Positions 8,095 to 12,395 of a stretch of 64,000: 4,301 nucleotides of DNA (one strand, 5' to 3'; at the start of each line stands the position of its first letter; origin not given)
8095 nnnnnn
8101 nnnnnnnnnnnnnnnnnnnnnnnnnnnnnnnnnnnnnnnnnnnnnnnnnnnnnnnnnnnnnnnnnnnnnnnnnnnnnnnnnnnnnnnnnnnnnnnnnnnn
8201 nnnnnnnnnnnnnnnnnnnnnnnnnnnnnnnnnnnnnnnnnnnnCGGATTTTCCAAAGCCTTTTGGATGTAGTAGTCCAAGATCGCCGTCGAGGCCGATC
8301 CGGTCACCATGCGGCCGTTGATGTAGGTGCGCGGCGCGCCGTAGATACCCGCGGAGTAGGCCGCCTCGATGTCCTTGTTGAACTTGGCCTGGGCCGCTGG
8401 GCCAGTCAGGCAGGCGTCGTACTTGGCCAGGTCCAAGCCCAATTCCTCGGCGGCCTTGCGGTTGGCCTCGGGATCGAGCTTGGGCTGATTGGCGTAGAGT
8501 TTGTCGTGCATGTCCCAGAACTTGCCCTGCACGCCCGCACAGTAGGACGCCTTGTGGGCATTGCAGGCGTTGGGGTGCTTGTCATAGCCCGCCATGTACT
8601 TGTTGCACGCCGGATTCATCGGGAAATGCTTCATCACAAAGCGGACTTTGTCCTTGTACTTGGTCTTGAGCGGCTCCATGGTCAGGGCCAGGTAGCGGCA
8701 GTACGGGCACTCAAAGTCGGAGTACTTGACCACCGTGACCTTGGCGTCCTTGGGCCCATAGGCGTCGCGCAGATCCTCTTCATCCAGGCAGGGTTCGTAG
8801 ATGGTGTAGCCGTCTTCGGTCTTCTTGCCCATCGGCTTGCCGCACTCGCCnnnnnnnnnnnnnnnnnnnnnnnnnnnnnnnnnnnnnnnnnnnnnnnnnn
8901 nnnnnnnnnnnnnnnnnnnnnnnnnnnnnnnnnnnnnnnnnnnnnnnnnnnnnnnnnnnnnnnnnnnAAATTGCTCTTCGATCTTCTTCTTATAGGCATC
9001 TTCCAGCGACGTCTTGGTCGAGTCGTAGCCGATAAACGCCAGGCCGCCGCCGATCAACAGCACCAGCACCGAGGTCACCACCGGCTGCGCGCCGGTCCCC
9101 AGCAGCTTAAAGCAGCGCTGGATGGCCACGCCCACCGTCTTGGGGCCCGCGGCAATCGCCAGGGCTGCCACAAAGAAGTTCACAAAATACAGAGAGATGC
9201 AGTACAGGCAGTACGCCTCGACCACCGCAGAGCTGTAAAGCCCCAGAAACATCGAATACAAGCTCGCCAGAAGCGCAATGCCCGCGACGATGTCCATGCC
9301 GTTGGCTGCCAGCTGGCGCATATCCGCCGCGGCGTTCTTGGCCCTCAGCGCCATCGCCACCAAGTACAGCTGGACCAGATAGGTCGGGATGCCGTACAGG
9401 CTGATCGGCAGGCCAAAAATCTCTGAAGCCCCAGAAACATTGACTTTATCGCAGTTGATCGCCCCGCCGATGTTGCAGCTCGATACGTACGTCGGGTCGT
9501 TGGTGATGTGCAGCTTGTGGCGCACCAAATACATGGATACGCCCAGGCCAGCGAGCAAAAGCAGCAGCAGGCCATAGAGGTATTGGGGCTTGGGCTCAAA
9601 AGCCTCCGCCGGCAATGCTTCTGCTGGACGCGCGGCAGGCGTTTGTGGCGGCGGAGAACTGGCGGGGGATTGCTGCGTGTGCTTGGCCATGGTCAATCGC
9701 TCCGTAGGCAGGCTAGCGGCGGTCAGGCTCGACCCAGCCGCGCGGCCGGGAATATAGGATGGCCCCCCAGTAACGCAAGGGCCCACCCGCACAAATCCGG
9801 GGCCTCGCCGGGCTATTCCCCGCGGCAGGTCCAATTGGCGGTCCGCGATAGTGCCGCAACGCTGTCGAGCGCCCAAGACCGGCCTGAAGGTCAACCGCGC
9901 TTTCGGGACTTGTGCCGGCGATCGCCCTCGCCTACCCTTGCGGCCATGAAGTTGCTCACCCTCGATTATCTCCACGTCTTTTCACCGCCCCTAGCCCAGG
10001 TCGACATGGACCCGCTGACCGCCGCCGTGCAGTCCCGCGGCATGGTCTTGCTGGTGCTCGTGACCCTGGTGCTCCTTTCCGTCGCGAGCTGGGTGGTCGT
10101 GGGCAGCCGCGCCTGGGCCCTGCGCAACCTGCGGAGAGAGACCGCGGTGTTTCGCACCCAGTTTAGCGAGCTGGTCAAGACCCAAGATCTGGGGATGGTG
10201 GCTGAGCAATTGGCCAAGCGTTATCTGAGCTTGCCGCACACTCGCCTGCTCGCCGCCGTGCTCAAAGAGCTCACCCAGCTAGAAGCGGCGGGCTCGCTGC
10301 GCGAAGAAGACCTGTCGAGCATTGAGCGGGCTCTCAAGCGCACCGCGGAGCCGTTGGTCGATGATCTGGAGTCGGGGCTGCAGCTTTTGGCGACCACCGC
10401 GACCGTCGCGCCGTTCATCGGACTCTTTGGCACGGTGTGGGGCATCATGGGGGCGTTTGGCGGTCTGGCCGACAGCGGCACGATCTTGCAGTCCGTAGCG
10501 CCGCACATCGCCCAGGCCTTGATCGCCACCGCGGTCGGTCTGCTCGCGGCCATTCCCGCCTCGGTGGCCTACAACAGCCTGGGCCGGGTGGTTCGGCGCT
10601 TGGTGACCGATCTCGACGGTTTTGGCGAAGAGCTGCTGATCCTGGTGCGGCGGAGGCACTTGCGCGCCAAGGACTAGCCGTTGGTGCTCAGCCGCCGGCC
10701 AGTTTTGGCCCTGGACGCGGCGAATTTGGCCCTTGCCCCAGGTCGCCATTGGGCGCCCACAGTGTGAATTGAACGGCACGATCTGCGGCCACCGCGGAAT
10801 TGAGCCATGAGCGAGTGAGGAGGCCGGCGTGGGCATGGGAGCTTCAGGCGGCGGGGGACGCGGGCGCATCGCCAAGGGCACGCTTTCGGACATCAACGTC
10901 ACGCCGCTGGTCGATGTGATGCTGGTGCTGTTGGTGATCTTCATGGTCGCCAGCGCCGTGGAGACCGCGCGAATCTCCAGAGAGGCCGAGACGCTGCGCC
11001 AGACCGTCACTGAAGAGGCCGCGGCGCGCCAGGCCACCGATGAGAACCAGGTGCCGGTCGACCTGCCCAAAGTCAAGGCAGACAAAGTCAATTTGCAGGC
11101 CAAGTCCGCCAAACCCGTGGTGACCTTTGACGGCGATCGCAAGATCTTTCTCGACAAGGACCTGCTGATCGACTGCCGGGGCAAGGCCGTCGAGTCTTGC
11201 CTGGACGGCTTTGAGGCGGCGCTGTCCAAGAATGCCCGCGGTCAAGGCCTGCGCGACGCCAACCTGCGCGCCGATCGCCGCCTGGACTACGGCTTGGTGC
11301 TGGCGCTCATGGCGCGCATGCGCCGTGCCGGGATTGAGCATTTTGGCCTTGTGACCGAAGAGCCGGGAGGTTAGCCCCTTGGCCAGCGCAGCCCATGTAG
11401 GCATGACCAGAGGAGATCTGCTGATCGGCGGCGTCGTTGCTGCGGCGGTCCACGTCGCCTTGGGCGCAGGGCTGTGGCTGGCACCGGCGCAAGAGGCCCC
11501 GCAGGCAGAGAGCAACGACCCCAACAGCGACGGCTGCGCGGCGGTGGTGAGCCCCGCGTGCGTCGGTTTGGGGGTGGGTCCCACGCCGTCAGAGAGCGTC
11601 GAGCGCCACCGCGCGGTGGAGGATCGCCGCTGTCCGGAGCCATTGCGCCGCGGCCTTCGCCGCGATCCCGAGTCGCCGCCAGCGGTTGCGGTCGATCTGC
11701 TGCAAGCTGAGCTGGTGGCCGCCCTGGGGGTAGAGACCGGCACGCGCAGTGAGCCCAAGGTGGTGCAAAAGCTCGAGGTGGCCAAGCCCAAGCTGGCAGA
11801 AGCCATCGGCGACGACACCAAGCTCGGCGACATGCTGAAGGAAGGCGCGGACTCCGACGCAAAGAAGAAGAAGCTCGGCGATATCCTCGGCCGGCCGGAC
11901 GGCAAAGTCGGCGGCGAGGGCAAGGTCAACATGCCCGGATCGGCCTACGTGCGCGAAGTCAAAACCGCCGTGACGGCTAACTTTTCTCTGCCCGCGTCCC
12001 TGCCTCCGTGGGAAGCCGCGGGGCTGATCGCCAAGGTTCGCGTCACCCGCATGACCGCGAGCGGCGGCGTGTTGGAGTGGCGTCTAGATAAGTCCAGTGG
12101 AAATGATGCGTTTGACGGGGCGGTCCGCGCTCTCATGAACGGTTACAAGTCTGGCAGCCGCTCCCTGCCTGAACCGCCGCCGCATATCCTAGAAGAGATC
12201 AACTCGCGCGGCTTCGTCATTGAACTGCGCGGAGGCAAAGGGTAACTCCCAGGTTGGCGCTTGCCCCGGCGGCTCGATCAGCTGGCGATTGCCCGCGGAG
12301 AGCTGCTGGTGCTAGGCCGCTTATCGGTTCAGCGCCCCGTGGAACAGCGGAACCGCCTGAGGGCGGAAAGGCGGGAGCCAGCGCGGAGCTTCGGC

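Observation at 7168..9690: Unusual four-domain oxidative-folding fusion: VKOR + DsbA + FGE-fold + TlpA-like thioredoxin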

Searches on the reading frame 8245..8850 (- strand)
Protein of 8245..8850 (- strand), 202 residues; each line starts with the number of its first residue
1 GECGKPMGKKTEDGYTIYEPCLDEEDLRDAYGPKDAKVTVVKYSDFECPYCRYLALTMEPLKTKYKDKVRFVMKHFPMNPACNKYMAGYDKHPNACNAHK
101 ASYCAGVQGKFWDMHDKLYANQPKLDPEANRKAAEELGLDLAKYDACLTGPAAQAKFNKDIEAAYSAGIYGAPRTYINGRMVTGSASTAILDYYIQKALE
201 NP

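Call 44: search_solved_structures(query=window:8245-8850:-, max_evalue=0.01, show_alignments=2)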
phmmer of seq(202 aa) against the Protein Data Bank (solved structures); distinct sequences matched with E-value up to 0.01: 21.
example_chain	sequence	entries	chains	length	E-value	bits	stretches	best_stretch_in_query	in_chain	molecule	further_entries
3gyk_A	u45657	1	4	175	8.7e-08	35.7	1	31-192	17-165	27kDa outer membrane protein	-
4gxz_A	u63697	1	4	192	8e-07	32.5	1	28-194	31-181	Suppression of copper sensitivity protein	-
6nen_A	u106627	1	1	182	1.9e-06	31.3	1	30-188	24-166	Copper resistance protein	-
6mhh_A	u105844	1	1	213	3.2e-06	30.6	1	30-187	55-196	Metal resistance protein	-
4xvw_A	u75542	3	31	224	3.6e-06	30.4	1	30-187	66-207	DsbA-like protein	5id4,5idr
3eu3_A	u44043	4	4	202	5e-06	29.9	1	29-189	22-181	BdbD | Disulfide bond formation protein D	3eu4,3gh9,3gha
4dvc_A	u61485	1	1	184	5.3e-06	29.8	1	33-195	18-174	Thiol:disulfide interchange protein DsbA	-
2ijy_A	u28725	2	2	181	6.4e-06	29.6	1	33-195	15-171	Thiol:disulfide interchange protein dsbA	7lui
1bed_A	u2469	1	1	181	7.8e-06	29.3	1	33-195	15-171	DSBA OXIDOREDUCTASE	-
7rgv_A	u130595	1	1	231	1.2e-05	28.6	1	24-187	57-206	Thioredoxin domain-containing protein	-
4n30_A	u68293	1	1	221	1.7e-05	28.2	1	30-180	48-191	Protein disulfide isomerase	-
4pwp_A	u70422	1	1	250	4.2e-05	26.9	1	30-188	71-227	DsbA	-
7unn_A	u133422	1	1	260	4.8e-05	26.7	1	30-189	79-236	Thioredoxin domain-containing protein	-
4pwo_A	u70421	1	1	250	6.1e-05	26.4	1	30-188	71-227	DsbA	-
7jve_A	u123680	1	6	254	6.4e-05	26.3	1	30-80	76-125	DsbA family protein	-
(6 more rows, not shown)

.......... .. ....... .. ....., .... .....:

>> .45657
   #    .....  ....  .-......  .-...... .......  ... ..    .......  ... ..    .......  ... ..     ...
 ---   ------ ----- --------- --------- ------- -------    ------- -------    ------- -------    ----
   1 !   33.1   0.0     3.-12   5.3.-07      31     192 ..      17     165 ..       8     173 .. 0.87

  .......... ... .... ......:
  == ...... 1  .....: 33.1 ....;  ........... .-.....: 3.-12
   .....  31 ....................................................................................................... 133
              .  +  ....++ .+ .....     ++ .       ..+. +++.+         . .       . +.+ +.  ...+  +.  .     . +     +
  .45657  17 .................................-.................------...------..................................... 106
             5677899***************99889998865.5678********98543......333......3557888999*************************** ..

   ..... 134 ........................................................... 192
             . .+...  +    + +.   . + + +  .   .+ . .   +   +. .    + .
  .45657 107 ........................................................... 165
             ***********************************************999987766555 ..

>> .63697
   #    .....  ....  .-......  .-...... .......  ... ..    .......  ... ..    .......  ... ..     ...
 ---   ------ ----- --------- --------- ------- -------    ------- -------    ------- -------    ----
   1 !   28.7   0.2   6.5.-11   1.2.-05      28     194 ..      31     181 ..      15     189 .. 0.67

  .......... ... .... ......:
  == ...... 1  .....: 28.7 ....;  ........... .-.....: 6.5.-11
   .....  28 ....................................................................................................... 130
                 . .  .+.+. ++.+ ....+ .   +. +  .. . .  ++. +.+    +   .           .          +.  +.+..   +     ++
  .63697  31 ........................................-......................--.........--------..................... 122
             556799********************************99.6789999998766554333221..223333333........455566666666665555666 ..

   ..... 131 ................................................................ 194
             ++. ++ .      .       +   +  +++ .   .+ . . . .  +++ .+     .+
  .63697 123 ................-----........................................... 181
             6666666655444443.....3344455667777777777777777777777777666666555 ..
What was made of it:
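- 8245..8838 (-): DsbA-like domain (residues 285-482). CPYC C328/C331 (nt 8698-8709), cis-Pro453, and four further invariant Cys (362, 376, 384, 427). Best PDB sequence relatives are 3gyk, ScsC 4gxz and BdbD 3eu3 (call 44).
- On DsbA-like thioredoxin fold (PF01323/PF13462): CPYC/CGYC motifs and relatives such as ScsC (call 44) leave the redox direction open.
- Its nearest solved relatives include ScsC, a reductase/isomerase (call 44), so even its oxidase role is inferred.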

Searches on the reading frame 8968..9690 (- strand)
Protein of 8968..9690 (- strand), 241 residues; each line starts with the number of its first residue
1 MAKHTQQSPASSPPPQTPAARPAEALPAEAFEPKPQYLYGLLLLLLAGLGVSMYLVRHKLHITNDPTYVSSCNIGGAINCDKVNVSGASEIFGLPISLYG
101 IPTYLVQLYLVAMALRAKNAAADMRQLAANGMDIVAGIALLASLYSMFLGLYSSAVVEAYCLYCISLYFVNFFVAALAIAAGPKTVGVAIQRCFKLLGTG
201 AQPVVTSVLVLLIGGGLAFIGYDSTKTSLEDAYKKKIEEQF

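Call 43: search_solved_structures(query=window:8968-9690:-, max_evalue=1, show_alignments=2)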
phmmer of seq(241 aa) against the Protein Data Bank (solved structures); distinct sequences matched with E-value up to 1: 5.
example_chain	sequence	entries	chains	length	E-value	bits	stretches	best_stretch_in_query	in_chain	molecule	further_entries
6wv9_A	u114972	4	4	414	2.3e-06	30.6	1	42-176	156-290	Vitamin K epoxide reductase-like protein, termini restrained by green fluorescent protein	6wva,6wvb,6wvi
6wv8_A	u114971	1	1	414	4.8e-05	26.3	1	42-176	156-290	Vitamin K epoxide reductase-like protein, termini restrained by green fluorescent protein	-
6wv3_A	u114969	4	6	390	0.00023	24.1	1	42-175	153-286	Vitamin K epoxide reductase, termini restrained by green fluorescent protein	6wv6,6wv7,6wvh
6wv4_A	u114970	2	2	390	0.005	19.7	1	42-175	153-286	Vitamin K epoxide reductase Cys43Ser mutant, termini restrained by green fluorescent prote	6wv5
6i00_J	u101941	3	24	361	0.024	17.5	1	110-217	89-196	Bifunctional nitrilase/nitrile hydratase NIT4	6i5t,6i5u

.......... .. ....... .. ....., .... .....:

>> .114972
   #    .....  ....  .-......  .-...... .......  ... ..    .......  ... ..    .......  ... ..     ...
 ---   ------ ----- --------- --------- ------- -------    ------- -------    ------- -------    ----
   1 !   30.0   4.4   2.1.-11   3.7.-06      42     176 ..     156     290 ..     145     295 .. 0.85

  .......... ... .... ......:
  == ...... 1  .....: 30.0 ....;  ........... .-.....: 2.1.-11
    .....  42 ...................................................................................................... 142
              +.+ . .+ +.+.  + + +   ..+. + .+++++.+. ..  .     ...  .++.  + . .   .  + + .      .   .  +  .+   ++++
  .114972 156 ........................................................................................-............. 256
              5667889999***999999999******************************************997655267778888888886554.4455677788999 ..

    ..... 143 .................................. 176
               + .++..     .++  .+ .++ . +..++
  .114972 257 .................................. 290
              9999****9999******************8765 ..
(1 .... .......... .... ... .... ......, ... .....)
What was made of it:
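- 9148..9585 (-): VKOR core, TM1-TM4 (residues 36-181). Loop cysteines C72/C80 (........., nt 9451-9477), conserved Ser86, and CLYC C161/C164 (nt 9199-9210). It aligns to vertebrate VKOR-like structure 6wv9 with the Cys and Ser in register (call 43).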

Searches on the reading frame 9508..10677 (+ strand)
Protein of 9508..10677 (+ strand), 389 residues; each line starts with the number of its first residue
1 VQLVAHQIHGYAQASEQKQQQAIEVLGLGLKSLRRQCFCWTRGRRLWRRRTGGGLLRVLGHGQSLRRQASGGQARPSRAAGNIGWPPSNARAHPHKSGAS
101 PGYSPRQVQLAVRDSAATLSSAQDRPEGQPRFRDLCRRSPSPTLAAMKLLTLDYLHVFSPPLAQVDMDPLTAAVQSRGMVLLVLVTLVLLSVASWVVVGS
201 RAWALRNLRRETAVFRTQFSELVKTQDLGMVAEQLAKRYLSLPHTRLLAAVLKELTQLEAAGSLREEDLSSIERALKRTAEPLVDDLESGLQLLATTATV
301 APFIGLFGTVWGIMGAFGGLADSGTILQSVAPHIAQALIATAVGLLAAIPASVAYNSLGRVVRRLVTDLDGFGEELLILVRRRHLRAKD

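Call 15: search_protein_families(library=pfam, proteins=[window:9508-10677:+], max_evalue=0.001)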
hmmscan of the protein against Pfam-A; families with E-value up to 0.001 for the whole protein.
window:9508-10677:+ (389 aa): 1 family
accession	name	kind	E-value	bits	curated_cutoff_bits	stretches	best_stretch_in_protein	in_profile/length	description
PF01618.21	MotA_ExbB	-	3.5e-32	111.2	22.9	1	258-369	18-125/127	MotA/TolQ/ExbB proton channel family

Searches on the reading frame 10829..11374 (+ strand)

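Call 15: search_protein_families(library=pfam, proteins=[window:10829-11374:+], max_evalue=0.001)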
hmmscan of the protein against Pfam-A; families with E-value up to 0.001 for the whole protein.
window:10829-11374:+ (181 aa): 1 family
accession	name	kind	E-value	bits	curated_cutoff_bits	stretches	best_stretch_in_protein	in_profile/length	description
PF02472.21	ExbD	-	3.4e-19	69.6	25.4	1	19-177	5-126/128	Biopolymer transport protein ExbD/TolR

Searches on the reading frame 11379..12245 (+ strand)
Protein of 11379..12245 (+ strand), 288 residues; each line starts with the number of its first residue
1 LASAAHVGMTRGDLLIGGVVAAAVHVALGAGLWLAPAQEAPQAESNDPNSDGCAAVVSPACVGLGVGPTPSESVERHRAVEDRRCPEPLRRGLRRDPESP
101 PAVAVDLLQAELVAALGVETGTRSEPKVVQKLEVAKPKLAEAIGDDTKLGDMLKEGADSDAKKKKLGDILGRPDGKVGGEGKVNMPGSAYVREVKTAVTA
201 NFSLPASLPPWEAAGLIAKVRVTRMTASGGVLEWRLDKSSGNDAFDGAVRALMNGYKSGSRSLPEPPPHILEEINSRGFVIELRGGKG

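Call 15: search_protein_families(library=pfam, proteins=[window:11379-12245:+], max_evalue=0.001)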
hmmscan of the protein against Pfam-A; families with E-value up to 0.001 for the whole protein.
window:11379-12245:+ (288 aa): 1 family
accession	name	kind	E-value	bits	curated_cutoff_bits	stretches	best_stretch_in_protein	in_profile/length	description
PF13103.11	TonB_2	-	1.6e-08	35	22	1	188-267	2-72/85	TonB C terminal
